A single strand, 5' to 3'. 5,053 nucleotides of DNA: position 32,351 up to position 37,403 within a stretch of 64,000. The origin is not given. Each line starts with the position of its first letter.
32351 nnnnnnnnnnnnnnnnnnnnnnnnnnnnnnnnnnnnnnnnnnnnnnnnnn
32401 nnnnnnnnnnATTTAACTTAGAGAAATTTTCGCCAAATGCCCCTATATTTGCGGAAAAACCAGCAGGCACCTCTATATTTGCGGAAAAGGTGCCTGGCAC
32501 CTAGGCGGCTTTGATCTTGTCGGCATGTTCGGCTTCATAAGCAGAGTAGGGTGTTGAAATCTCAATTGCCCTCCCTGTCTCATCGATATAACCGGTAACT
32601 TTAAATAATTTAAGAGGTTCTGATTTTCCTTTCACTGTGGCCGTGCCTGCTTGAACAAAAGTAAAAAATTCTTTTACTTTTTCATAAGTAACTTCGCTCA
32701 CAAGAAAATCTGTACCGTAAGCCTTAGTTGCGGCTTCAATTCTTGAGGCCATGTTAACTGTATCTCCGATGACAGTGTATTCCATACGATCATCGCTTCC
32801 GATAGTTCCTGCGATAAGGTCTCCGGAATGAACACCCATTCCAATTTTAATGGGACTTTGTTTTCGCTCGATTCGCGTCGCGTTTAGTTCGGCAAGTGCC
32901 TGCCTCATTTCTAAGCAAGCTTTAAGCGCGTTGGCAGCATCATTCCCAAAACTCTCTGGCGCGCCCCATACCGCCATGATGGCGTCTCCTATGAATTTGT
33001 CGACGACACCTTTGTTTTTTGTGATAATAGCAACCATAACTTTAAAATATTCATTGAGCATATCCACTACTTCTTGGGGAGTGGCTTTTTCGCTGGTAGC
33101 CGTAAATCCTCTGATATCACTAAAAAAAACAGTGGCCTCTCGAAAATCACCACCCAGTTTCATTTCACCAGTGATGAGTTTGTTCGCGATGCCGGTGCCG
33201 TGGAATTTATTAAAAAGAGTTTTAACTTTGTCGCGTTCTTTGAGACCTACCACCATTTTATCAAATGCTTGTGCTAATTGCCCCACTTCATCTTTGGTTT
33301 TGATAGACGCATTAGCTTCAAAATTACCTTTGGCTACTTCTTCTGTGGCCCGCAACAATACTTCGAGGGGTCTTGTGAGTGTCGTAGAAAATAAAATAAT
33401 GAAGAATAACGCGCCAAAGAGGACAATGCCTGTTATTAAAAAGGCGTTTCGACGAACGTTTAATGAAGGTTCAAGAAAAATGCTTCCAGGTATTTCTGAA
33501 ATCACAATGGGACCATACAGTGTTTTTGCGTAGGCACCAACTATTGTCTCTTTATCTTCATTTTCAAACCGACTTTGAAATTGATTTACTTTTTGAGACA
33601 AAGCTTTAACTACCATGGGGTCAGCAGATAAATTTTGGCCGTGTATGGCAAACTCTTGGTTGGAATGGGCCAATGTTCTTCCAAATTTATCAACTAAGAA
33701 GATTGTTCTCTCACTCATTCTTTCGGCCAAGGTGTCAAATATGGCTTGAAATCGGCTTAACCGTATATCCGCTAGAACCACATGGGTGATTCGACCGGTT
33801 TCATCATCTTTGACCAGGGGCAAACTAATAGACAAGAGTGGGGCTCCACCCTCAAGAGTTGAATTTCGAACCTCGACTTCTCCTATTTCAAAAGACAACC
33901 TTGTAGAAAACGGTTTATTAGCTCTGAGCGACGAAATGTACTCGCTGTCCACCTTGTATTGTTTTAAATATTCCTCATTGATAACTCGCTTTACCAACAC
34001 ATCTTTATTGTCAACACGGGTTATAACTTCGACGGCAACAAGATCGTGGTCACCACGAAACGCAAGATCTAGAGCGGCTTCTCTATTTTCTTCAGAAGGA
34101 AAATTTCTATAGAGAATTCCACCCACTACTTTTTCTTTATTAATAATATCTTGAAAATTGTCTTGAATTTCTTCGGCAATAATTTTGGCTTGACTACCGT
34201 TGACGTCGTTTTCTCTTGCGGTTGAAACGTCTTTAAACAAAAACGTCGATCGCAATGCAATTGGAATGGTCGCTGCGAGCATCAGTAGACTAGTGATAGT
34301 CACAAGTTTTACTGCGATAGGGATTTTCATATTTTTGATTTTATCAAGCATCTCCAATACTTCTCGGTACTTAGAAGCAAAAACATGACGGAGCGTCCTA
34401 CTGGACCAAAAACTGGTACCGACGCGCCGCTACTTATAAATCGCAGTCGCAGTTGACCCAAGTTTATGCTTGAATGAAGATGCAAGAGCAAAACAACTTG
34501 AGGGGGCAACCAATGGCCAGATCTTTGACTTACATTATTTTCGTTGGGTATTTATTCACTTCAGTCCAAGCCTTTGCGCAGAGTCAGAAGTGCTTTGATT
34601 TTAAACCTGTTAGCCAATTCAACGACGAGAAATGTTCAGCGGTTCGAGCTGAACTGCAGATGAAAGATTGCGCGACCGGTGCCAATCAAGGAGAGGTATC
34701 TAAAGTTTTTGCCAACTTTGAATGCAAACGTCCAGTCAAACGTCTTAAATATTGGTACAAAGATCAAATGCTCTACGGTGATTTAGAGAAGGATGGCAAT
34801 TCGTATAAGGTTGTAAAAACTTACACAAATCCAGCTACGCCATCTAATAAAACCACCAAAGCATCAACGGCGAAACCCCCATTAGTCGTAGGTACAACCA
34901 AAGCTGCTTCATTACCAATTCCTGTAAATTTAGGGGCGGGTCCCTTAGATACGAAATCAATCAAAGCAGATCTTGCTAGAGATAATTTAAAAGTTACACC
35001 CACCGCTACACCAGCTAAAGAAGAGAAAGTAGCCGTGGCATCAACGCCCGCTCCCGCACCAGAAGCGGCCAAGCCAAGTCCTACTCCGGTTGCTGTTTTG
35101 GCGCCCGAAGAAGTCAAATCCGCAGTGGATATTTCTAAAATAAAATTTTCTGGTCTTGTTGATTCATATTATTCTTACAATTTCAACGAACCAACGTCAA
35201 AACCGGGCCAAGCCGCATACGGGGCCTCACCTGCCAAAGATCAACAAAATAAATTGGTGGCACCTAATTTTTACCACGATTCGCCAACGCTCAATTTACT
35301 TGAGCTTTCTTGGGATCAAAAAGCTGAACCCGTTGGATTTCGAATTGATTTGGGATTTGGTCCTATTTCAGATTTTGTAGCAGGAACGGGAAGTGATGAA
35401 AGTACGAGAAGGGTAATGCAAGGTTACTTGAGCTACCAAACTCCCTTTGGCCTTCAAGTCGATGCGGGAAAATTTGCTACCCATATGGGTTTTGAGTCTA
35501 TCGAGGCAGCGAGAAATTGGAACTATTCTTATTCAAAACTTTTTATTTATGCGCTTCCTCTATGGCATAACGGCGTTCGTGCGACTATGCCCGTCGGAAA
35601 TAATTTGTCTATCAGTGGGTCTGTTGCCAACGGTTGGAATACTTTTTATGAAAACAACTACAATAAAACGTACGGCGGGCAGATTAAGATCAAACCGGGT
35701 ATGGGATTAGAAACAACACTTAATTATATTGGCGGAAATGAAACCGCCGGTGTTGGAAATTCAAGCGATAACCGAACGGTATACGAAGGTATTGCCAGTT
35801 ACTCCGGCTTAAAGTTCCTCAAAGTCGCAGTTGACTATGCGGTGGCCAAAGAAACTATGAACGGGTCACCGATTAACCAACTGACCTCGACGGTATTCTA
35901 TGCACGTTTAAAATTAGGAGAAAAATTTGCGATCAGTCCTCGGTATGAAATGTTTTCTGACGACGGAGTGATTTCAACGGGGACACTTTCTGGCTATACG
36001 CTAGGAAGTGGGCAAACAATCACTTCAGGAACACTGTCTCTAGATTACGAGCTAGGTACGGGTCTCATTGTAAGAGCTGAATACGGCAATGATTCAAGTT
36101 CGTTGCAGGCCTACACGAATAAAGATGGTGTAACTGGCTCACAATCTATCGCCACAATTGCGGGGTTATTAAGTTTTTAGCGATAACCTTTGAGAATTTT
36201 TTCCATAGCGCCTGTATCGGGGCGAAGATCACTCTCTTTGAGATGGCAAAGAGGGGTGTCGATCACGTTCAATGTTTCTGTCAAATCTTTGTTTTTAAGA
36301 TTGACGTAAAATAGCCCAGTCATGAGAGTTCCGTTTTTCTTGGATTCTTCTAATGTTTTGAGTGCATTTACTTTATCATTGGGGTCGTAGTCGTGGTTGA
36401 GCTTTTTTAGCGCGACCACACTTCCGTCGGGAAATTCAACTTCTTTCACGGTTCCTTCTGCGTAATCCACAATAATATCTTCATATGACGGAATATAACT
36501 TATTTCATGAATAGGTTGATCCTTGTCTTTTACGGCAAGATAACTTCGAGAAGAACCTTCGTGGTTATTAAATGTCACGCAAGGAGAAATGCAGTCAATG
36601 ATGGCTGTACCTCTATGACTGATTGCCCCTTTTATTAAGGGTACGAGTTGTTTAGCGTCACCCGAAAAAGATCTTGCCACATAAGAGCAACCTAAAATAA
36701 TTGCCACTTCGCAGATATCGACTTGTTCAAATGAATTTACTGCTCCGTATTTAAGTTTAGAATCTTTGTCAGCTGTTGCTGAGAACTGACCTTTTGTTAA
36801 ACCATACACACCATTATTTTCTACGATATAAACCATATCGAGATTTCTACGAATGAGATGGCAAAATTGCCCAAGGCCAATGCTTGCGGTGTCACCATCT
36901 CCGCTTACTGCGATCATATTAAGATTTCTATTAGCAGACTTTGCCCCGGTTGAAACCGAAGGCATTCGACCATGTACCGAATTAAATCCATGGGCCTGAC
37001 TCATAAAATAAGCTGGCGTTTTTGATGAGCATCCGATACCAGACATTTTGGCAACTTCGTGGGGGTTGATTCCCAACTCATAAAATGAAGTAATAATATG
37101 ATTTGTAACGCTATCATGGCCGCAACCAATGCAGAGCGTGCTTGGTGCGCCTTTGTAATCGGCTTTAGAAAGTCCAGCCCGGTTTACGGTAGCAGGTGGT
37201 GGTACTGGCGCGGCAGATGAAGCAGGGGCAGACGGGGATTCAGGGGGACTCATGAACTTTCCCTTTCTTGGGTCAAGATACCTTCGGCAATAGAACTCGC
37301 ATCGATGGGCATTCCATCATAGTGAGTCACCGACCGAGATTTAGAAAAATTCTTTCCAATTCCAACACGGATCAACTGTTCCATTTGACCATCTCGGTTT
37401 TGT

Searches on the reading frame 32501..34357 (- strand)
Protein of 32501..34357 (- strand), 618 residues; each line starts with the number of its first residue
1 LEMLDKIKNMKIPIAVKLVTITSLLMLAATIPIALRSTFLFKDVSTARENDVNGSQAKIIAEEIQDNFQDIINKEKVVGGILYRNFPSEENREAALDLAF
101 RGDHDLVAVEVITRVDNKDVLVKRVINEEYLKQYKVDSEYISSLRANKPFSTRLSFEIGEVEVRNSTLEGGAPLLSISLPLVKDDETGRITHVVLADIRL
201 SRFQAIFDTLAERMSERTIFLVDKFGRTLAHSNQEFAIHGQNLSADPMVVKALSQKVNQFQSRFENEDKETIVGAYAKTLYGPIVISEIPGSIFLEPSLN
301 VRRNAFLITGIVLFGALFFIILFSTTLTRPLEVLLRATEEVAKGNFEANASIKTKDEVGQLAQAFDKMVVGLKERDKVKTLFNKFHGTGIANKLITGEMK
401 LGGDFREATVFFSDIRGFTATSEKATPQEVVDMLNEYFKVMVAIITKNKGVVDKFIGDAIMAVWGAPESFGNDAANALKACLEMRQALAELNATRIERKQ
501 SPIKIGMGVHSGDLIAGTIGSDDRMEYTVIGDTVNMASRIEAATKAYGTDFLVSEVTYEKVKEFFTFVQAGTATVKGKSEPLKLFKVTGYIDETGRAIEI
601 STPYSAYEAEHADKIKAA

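Call 9: search_protein_families(library=pfam, proteins=[window:32501-34357:-], max_evalue=0.001)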
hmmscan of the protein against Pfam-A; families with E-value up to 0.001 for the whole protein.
window:32501-34357:- (618 aa): 3 families
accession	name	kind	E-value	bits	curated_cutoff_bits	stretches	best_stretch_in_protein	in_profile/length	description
PF00211.25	Guanylate_cyc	-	6.3e-31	107.8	21.9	1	405-580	6-175/183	Adenylate and Guanylate cyclase catalytic domain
PF02743.24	dCache_1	-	1.2e-12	48.3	45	1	130-279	91-230/240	Cache domain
PF00672.30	HAMP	-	1.7e-12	47.9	25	1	323-373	2-52/53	HAMP domain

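Call 86: search_protein_families(library=padloc, proteins=[window:32504-34357:-], max_evalue=0.01)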
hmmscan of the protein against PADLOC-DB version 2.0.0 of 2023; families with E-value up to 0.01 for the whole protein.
window:32504-34357:- (618 aa): 11 families
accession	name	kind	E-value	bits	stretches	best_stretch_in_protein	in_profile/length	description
PDLC00734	PycC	-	4.8e-33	112.8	1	392-560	174-343/374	Pycsar cyclase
PDLC02367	PycC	-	1e-18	65.6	1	407-563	43-194/226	-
PDLC00766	PycC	-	2.8e-13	47.9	1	405-569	42-203/232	Pycsar cyclase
PDLC02368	PycC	-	7.9e-12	43.3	1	407-563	44-202/234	-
PDLC02370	PycC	-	8.7e-10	36.5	1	411-544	85-223/340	-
PDLC00765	PycC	-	1.1e-09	35.9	1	405-563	255-414/477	Pycsar cyclase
PDLC02369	PycC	-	2.4e-07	28.6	1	407-571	46-201/248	-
PDLC02366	PycC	-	1.2e-06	25.8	1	352-561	219-433/486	-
PDLC00764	PycC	-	2.9e-06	24.5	1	409-540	96-234/449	Pycsar cyclase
PDLC00762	PycC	-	0.00059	16.8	1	414-548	60-195/508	Pycsar cyclase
PDLC00761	PycC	-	0.0012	15.7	1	408-513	106-213/438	Pycsar cyclase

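Call 87: search_protein_families(library=ncbifam, proteins=[window:32504-34357:-], max_evalue=0.001)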
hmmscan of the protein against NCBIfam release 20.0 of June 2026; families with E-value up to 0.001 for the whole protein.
window:32504-34357:- (618 aa): 17 families
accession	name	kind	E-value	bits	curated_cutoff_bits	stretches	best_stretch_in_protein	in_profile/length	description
NF033092.0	HK_WalK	equivalog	8.1e-13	47.8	725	1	215-376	84-250/594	cell wall metabolism sensor histidine kinase WalK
NF012163.2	BaeS_SmeS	equivalog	2.9e-10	39.7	500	1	300-378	161-239/457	sensor histidine kinase efflux regulator BaeS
NF038389.1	ArsS_fam_HK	equivalog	6.2e-09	35.8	250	1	230-382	55-209/403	ArsS family sensor histidine kinase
TIGR03903.1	TOMM_kin_cyc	equivalog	2.6e-07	28.9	705.75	1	422-575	305-451/1267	TOMM system kinase/cyclase fusion protein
NF007837.0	PRK10549.1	equivalog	2.7e-07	29.6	603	1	302-379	163-240/466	envelope stress sensor histidine kinase BaeS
NF053592.1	HK_near_YfiR_like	equivalog_domain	1.5e-06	28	194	1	288-369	129-218/223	sensor histidine kinase, YfiR-like protein-associated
NF038263.1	prot_phos_SiaA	equivalog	2.2e-06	26.5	700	1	310-372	315-379/658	biofilm regulation protein phosphatase SiaA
NF007004.0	PRK09467.1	equivalog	3.6e-06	26.1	415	1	304-381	161-234/440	two-component system sensor histidine kinase EnvZ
NF008184.0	PRK10935.1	equivalog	5e-06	25.4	553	1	309-373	157-223/565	nitrate/nitrite two-component system sensor histidine kinase NarQ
NF047496.1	HK_LIC11548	equivalog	9.6e-06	24.6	750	1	305-377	277-349/589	LIC_11548 family sensor histidine kinase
NF040691.1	MtrAB_MtrB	equivalog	2.2e-05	23.7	450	1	298-374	182-259/507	MtrAB system histidine kinase MtrB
NF052458.1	PhdiestGepA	equivalog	5e-05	21.7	1200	0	188-373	207-415/840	phosphodiesterase GepA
NF041210.1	his_kin_PieS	equivalog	7.2e-05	22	850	1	305-374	169-238/474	two component system sensor histidine kinase PieS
NF008312.0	PRK11100.1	equivalog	8.1e-05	21.6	356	1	196-380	72-258/477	two-component system sensor histidine kinase CreC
NF007007.0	PRK09470.1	equivalog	0.0002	20.4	486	1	306-374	171-240/463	envelope stress sensor histidine kinase CpxA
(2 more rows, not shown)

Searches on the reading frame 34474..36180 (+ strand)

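Call 9: search_protein_families(library=pfam, proteins=[window:34474-36180:+], max_evalue=0.001)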
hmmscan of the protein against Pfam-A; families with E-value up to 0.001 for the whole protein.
window:34474-36180:+ (568 aa): 1 family
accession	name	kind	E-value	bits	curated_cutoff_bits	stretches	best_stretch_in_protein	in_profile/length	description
PF07642.17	BBP2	-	6.4e-58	197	26.2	1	222-568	1-339/339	Putative beta-barrel porin-2, OmpL-like. bbp2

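Call 87: search_protein_families(library=ncbifam, proteins=[window:34474-36180:+], max_evalue=0.001)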
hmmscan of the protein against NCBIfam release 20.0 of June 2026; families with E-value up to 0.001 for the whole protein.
window:34474-36180:+ (568 aa): 0 families

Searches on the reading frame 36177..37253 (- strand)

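Call 9: search_protein_families(library=pfam, proteins=[window:36177-37253:-], max_evalue=0.001)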
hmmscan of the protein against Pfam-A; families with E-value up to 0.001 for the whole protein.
window:36177-37253:- (358 aa): 2 families
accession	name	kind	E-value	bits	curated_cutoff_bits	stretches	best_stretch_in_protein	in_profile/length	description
PF02775.26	TPP_enzyme_C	-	2.8e-24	86.1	21.9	1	73-221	2-151/151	Thiamine pyrophosphate enzyme, C-terminal TPP binding domain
PF12367.13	PFO_beta_C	-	1.5e-05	25.4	24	1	282-331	17-64/66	Pyruvate ferredoxin oxidoreductase beta subunit C terminal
